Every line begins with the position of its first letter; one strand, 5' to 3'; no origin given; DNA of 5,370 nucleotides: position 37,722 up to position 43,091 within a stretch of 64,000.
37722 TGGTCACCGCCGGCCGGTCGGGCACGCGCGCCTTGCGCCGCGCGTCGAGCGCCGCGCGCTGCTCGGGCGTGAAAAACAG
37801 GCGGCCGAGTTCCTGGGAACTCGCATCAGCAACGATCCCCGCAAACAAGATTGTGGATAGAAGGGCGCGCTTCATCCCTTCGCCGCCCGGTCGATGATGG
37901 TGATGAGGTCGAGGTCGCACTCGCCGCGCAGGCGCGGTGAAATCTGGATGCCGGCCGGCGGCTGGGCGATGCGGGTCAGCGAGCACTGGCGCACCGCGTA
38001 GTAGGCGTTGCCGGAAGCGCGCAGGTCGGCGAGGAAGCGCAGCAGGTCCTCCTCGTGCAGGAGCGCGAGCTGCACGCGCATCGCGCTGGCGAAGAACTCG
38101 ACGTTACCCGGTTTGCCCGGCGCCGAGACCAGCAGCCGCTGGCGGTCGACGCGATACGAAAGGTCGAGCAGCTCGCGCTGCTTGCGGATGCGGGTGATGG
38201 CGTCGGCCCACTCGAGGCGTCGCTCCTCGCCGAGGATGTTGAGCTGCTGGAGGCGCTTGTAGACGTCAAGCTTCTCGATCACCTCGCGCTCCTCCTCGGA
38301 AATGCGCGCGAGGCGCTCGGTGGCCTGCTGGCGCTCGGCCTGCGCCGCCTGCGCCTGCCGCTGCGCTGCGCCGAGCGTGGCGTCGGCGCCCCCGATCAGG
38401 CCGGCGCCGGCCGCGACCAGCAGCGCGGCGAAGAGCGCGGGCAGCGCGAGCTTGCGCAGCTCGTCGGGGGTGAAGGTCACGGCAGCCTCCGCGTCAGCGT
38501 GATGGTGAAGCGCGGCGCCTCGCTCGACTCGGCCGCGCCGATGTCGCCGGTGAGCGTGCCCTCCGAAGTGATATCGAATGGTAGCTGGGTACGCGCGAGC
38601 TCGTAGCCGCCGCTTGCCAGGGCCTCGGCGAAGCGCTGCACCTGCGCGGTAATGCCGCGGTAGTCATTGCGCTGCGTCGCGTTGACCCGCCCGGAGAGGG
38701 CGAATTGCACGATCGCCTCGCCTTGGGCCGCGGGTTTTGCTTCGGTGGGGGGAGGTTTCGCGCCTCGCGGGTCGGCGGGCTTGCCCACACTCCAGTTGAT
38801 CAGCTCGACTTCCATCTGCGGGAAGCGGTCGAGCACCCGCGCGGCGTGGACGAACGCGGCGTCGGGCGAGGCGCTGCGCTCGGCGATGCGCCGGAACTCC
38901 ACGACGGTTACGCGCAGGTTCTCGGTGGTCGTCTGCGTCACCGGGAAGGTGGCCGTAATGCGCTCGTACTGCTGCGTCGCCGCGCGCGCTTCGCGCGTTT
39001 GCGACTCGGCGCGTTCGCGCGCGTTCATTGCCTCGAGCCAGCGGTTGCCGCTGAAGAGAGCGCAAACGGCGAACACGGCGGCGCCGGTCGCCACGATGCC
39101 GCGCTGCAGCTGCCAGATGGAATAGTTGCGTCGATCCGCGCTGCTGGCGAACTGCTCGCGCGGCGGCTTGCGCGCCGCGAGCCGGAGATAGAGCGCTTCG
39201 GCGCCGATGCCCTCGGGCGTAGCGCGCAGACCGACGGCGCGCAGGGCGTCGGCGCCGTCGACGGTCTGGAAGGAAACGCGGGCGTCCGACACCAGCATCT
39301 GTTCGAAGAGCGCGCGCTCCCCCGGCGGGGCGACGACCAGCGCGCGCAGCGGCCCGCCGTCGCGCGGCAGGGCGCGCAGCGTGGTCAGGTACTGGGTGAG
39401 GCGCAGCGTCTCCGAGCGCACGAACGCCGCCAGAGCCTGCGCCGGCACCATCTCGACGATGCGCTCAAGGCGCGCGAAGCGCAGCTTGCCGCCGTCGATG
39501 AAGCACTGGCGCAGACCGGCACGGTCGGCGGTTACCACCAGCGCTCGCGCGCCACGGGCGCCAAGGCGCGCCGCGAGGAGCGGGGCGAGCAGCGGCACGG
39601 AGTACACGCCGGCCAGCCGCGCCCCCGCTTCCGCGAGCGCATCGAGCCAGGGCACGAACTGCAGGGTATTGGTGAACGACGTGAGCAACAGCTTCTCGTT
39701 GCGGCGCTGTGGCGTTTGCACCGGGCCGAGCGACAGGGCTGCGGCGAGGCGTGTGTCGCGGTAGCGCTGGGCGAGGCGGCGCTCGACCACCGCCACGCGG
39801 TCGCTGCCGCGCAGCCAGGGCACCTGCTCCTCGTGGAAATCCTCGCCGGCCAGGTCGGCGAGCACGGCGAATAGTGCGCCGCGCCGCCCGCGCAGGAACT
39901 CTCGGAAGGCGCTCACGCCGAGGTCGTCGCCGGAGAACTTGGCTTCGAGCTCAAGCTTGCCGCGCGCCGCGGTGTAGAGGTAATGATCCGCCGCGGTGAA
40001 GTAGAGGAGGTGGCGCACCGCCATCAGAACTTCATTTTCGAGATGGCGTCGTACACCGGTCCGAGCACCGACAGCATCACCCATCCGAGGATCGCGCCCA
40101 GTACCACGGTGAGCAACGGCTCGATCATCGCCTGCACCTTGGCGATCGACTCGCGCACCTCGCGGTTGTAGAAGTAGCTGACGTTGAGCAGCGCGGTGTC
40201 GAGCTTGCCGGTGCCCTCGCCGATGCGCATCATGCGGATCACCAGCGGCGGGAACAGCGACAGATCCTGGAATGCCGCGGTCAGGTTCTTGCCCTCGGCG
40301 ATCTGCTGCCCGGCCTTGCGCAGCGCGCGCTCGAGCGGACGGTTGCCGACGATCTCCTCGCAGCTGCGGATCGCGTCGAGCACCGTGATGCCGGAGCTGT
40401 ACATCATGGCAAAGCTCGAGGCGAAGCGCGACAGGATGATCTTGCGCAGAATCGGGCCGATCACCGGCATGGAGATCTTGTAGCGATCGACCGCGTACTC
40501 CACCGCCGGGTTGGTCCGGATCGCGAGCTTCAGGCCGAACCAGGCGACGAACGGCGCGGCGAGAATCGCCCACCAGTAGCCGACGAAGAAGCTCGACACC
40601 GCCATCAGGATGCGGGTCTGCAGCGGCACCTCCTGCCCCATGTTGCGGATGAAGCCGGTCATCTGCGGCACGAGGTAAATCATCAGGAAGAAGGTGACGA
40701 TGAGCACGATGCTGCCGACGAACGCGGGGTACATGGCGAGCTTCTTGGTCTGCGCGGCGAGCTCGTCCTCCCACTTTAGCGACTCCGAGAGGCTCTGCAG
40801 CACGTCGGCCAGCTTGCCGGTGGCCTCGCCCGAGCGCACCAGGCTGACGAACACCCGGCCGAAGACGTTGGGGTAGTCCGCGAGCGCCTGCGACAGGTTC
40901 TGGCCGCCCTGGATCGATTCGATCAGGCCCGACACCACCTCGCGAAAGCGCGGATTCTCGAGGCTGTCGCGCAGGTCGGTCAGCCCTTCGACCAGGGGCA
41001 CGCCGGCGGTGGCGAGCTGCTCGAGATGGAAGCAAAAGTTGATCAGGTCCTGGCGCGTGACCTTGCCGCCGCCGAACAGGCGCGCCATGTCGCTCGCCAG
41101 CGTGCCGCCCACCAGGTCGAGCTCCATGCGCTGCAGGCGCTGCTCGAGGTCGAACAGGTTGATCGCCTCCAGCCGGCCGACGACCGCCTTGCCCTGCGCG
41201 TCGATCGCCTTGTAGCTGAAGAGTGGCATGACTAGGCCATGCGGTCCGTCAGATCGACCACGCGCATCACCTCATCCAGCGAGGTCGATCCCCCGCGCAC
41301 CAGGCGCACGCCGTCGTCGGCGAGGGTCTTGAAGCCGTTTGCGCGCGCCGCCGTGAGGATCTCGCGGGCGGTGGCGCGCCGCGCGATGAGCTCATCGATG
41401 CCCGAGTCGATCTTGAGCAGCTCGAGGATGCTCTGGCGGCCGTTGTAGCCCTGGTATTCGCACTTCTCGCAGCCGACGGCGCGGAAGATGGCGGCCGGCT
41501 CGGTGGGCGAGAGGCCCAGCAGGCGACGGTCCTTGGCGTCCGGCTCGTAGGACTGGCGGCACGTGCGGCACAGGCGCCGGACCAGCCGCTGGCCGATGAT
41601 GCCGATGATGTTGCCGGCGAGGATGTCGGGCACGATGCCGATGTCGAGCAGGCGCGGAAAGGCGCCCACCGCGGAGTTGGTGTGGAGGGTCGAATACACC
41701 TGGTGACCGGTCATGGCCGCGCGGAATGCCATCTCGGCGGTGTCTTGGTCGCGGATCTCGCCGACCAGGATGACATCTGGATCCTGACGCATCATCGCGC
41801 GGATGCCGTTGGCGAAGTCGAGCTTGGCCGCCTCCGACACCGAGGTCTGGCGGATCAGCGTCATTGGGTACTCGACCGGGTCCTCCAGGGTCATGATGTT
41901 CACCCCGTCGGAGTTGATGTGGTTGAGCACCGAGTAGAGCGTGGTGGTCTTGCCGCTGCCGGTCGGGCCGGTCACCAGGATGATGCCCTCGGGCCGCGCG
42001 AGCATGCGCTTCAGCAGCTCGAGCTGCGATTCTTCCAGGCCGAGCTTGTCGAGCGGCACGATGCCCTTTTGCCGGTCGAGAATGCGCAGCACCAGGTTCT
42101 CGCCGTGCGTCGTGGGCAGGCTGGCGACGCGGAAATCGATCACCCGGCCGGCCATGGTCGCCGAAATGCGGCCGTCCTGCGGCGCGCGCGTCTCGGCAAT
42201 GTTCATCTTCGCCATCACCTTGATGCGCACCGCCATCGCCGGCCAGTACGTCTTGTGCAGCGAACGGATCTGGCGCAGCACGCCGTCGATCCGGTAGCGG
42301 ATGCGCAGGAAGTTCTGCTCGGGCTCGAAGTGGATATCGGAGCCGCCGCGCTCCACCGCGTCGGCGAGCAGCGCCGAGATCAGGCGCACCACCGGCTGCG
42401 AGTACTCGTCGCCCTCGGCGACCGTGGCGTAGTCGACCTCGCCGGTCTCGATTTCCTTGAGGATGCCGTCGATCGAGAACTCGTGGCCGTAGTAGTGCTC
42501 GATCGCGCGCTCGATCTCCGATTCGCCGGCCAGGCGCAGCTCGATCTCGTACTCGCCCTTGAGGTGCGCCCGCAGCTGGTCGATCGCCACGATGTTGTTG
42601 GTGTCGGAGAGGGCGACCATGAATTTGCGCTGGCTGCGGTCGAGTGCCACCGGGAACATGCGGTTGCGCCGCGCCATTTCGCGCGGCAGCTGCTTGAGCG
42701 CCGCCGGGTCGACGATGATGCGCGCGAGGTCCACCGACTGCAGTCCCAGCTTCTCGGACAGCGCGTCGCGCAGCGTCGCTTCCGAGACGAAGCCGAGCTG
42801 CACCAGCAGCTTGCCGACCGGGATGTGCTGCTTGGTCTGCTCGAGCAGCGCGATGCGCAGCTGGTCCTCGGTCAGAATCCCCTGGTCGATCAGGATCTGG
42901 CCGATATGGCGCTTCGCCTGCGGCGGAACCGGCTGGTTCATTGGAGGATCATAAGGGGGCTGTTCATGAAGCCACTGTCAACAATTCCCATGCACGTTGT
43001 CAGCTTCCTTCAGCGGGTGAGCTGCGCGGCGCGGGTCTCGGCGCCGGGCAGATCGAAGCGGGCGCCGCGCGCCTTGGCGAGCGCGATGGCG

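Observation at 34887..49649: Compact T2SS/MSHA-hybrid type IV filament locus with rearranged order and a minimal, atypical pilin set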

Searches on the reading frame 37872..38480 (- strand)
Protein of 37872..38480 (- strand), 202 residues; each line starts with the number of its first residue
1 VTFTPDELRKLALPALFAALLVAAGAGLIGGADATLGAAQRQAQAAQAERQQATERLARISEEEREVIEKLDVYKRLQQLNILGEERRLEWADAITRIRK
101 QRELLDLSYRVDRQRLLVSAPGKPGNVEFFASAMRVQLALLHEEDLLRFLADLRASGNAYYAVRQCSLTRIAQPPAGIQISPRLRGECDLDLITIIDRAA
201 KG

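Call 3: search_protein_families(library=pfam, proteins=[window:37872-38480:-], max_evalue=0.01)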
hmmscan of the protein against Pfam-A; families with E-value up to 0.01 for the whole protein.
window:37872-38480:- (202 aa): 1 family
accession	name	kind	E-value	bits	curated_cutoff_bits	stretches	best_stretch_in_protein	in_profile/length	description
PF19921.4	bpX5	-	0.0095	16.1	27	0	41-104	11-74/135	MoxR-vWA-beta-propeller ternary system domain bpX5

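Call 4: search_protein_families(library=ncbifam, proteins=[window:37872-38480:-], max_evalue=0.01)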
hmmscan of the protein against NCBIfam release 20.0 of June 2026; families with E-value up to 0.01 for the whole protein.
window:37872-38480:- (202 aa): 0 families

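Call 18: search_protein_families(library=pfam, proteins=[window:37872-38480:-], max_evalue=10)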
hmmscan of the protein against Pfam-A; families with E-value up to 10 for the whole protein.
window:37872-38480:- (202 aa): 1 family
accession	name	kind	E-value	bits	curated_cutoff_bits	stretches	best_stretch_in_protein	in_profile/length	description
PF19921.4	bpX5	-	0.0095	16.1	27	1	41-104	11-74/135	MoxR-vWA-beta-propeller ternary system domain bpX5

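Call 94: search_solved_structures(query=A5, max_evalue=10)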
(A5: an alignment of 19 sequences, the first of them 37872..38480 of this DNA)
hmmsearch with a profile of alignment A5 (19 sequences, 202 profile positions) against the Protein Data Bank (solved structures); distinct sequences matched with E-value up to 10: 11.
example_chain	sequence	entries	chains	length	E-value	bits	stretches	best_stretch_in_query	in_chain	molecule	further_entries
4tko_B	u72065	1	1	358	0.28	14.2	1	38-85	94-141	EmrA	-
21tp_A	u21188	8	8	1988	0.76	12.8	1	21-84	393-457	Sodium channel protein type 9 subunit alpha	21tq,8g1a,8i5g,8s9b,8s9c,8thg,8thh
8i5b_A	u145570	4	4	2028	0.94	12.5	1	21-84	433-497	Sodium channel protein type 9 subunit alpha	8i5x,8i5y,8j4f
7w9k_A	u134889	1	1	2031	0.95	12.5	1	21-84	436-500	Sodium channel protein type 9 subunit alpha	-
8xmn_A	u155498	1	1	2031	0.95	12.5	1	21-84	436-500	Sodium channel protein type 9 subunit alpha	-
8xmo_A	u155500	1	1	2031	0.95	12.5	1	21-84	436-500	Sodium channel protein type 9 subunit alpha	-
9iti_A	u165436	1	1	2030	0.95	12.5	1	21-84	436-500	Sodium channel protein type 9 subunit alpha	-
7xve_A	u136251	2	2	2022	0.96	12.4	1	21-84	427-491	Sodium channel protein type 9 subunit alpha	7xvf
8xmm_A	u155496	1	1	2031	0.97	12.4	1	21-84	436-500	Sodium channel protein type 9 subunit alpha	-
6j8g_A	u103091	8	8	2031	1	12.4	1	21-84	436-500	Sodium channel protein type 9 subunit alpha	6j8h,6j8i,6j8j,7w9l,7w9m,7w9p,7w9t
7xm9_A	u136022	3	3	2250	1.1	12.3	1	21-84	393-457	Isoform 3 of Sodium channel protein type 9 subunit alpha,Green fluorescent protein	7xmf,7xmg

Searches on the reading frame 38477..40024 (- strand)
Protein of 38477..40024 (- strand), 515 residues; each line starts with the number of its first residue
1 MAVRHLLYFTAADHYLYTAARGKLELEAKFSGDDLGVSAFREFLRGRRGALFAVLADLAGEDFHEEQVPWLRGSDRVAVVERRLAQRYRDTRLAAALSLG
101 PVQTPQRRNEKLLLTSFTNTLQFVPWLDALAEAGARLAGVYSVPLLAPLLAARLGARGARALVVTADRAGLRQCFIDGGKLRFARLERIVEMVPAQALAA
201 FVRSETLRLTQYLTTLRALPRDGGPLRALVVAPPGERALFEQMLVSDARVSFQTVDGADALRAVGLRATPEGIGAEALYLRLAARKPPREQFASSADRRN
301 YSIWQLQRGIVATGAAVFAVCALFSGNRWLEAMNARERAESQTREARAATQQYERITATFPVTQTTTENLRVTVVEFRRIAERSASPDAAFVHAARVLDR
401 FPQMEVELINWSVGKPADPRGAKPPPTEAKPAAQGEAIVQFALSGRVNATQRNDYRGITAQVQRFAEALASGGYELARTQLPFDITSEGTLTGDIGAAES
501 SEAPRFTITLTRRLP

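Call 3: search_protein_families(library=pfam, proteins=[window:38477-40024:-], max_evalue=0.01)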
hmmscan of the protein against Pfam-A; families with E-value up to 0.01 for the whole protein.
window:38477-40024:- (515 aa): 0 families

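Call 4: search_protein_families(library=ncbifam, proteins=[window:38477-40024:-], max_evalue=0.01)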
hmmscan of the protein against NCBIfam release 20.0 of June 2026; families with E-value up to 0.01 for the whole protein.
window:38477-40024:- (515 aa): 0 families

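Call 14: find_homologous_proteins(query=window:38477-40024:-, max_evalue=0.00001)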
Query window:38477-40024:- (515 aa): 1378 proteins with E <= 0.00001 among 8000 candidates; the best 120 are listed.
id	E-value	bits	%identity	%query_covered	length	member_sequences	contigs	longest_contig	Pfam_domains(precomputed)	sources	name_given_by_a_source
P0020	0.0e+0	1107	100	100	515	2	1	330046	-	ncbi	-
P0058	0.0e+0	1011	91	100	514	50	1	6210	-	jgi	jgi:hypothetical protein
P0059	9.2e-295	996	91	100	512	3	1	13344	-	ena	-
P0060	1.2e-284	962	86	100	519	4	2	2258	-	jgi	jgi:hypothetical protein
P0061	6.9e-284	960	87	100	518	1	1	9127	-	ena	-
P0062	2.1e-283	958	87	100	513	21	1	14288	-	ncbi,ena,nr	ncbi:MAG TPA: hypothetical protein VFR83_10915 [Burkholderiales bacterium]|nr:hypothetical protein [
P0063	1.1e-277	939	86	100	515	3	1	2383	-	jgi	jgi:hypothetical protein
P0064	8.7e-277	936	85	100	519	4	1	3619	-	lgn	-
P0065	4.9e-276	934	86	99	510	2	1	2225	-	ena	-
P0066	1.2e-274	929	84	100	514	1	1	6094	-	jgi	jgi:hypothetical protein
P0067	1.6e-273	926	84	100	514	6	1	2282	-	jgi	-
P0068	3.2e-273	925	85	100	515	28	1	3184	-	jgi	-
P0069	4.4e-272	921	84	100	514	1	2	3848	-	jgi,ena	-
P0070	6.7e-272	920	84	100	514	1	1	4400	-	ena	-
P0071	1.7e-271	919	84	100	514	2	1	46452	-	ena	-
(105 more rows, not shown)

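Call 18: search_protein_families(library=pfam, proteins=[window:38477-40024:-], max_evalue=10)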
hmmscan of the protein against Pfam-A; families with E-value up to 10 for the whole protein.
window:38477-40024:- (515 aa): 0 families

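Call 74: search_dna_similar(query=window:38477-40024:-, collection=plasmids, mode=protein, max_evalue=0.001, max_rows=20)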
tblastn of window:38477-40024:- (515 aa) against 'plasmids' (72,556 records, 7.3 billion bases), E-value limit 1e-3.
No match.

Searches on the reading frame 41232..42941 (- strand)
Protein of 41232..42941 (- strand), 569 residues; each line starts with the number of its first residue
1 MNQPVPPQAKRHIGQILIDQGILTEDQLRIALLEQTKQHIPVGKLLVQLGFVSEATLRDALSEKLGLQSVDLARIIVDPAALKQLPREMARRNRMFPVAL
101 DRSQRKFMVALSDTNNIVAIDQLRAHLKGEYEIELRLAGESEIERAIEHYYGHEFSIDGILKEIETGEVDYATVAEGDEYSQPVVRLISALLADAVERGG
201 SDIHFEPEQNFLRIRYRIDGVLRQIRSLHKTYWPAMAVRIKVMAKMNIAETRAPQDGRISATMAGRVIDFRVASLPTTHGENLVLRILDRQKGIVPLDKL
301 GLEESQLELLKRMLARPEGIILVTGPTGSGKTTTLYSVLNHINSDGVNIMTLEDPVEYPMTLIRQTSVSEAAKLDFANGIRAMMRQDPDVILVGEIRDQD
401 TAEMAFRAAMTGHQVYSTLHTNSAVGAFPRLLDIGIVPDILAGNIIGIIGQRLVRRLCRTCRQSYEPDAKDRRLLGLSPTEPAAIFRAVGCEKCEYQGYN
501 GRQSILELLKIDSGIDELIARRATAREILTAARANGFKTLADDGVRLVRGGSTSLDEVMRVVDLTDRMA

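Call 3: search_protein_families(library=pfam, proteins=[window:41232-42941:-], max_evalue=0.01)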
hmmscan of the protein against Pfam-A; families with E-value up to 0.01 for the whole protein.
window:41232-42941:- (569 aa): 15 families
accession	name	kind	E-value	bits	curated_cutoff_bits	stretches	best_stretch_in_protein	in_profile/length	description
PF00437.27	T2SSE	-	2.4e-126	421.8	24.9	1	181-560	5-370/370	Type II/IV secretion system protein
PF05157.20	MshEN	-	2.3e-14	53.6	23.1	1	65-154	1-87/90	MshEN domain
PF13604.12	AAA_30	-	1.9e-06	28.2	27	1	302-352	2-52/191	AAA domain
PF13191.12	AAA_16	-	6.3e-06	27.2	32.6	1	305-362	7-64/167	AAA ATPase domain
PF13086.12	AAA_11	-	8.7e-05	22.8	27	1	302-345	2-44/257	AAA domain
PF13401.12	AAA_22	-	0.0001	23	27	1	317-356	4-45/130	AAA domain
PF20720.3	nSTAND3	-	0.00064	19.9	27.2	1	317-357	16-56/155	Novel STAND NTPase 3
PF25199.1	nSTAND_NTPase5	-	0.00066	20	34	1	315-356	38-80/145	Novel STAND NTPase 5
PF13173.12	AAA_14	-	0.00093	19.6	27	1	319-417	3-92/129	AAA domain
PF12775.13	AAA_7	-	0.0021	18.1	25.8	1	307-351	22-66/181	P-loop containing dynein motor region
PF03266.21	NTPase_1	-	0.003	17.9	23.9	0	321-349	2-30/168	NTPase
PF13245.12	AAA_19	-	0.0053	17.4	25.1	0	315-346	8-39/134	AAA domain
PF13555.12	AAA_29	-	0.0072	16.5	27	0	315-335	19-39/61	P-loop containing region of AAA domain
PF00448.28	SRP54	-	0.0096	16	22.7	0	320-349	3-32/196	SRP54-type protein, GTPase domain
PF00004.35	AAA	-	0.01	16.8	21.2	0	321-396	1-66/131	ATPase family associated with various cellular activities (AAA)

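Call 4: search_protein_families(library=ncbifam, proteins=[window:41232-42941:-], max_evalue=0.01)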
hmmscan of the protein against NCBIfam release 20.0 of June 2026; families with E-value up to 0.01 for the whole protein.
window:41232-42941:- (569 aa): 26 families (the best 25 are shown)
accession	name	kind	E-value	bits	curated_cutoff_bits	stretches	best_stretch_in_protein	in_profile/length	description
TIGR02533.1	type_II_gspE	equivalog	3.8e-159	530.4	630.25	1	83-561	2-485/486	type II secretion system ATPase GspE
TIGR02538.1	type_IV_pilB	equivalog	2.1e-154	515.2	675.65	1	13-562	2-562/564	type IV-A pilus assembly ATPase PilB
NF007755.0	PRK10436.1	equivalog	5.6e-132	440.7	617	1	96-564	18-461/465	type II secretion system protein GspE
NF053534.1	T4PilAsmATPsTfpB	equivalog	1.9e-130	436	850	1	54-563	65-583/584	type IV pilus assembly ATPase TfpB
NF041000.1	ATPase_ComGA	equivalog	9.7e-74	247.7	300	1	190-455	2-266/267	competence type IV pilus ATPase ComGA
TIGR01420.1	pilT_fam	subfamily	3.1e-57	194.3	319.1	1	188-456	2-270/343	PilT/PilU family type 4a pilus ATPase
TIGR02525.1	plasmid_TraJ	equivalog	3.1e-26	92.2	368.3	1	282-460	119-300/372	plasmid transfer ATPase TraJ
TIGR02524.1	dot_icm_DotB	equivalog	5.4e-22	78.5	463.3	1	313-432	129-257/358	Dot/Icm type IV secretion system ATPase DotB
NF058587.1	archaellum_moto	equivalog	1.8e-19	69.9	550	1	320-431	277-393/527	archaellum flagellar ATPase motor FlaI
NF053729.1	c-di-GMP_motif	domain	1.1e-15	57.2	38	1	13-63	2-52/53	cyclic di-GMP-binding domain-containing protein, MshE-related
TIGR03819.1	heli_sec_ATPase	hypoth_equivalog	1.1e-14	54.4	373.15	1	235-436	98-302/340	TadA family conjugal transfer-associated ATPase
TIGR02782.1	TrbB_P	equivalog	3.4e-14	52.8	304.55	1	304-431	123-252/303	P-type conjugative transfer ATPase TrbB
TIGR02788.1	VirB11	equivalog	4e-14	52.4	249.95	1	310-433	137-264/308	P-type DNA transfer ATPase VirB11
NF008411.1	PRK11234.1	equivalog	8e-14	50.9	1170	1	10-159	481-625/723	cyclic di-3',5'-guanylate-activated glycosyltransferase NfrB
NF012033.0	PRK15489.1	equivalog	1.2e-13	50.1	537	1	8-147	488-623/703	glycosyl transferase family protein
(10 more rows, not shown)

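Call 53: search_solved_structures(query=window:41232-42941:-, max_evalue=1e-20)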
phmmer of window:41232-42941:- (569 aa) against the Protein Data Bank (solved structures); distinct sequences matched with E-value up to 1e-20: 20.
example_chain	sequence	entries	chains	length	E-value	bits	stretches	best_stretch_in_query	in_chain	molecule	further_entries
6f8l_G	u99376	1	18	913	3.1e-129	435.1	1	7-561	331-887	Type IV pilus assembly protein PilF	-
6olj_C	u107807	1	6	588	4.2e-118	398.4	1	10-562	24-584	Type IV pilus biogenesis ATPase PilB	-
5tsg_B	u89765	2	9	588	5.1e-118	398.1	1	10-562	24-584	Type IV pilus biogenesis ATPase PilB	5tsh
5zfr_A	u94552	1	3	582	7.7e-118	397.5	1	6-562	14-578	Type IV pilus biogenesis ATPase PilB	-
3jc8_Ba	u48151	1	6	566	1e-116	393.8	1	12-559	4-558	Type IV-A pilus assembly ATPase PilB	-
4pht_A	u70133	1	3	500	5e-116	391.5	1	81-562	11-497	General secretory pathway protein E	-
4ksr_A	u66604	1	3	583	3.2e-115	388.9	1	179-562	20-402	Type II secretion system protein E, Hemolysin-coregulated protein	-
4kss_A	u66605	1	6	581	3.4e-115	388.8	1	179-562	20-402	Type II secretion system protein E, hemolysin-coregulated protein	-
1p9r_A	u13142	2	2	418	8.9e-115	387.4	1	179-560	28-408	General secretion pathway protein E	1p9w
5oiu_A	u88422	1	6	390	7.9e-96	324.9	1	186-559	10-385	Type IV pilus assembly protein PilF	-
6ejf_A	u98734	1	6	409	8.6e-96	324.8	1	187-561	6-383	Type IV pilus assembly protein PilF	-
5it5_F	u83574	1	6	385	1e-95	324.5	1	187-559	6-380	ATP binding motif-containing protein PilF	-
8dze_A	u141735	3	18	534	4.3e-38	134.4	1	168-526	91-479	BfpD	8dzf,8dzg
2ewv_A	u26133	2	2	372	2.1e-37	132.1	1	186-457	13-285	twitching motility protein PilT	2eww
2gsz_A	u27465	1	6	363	4.7e-37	130.9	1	190-457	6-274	twitching motility protein PilT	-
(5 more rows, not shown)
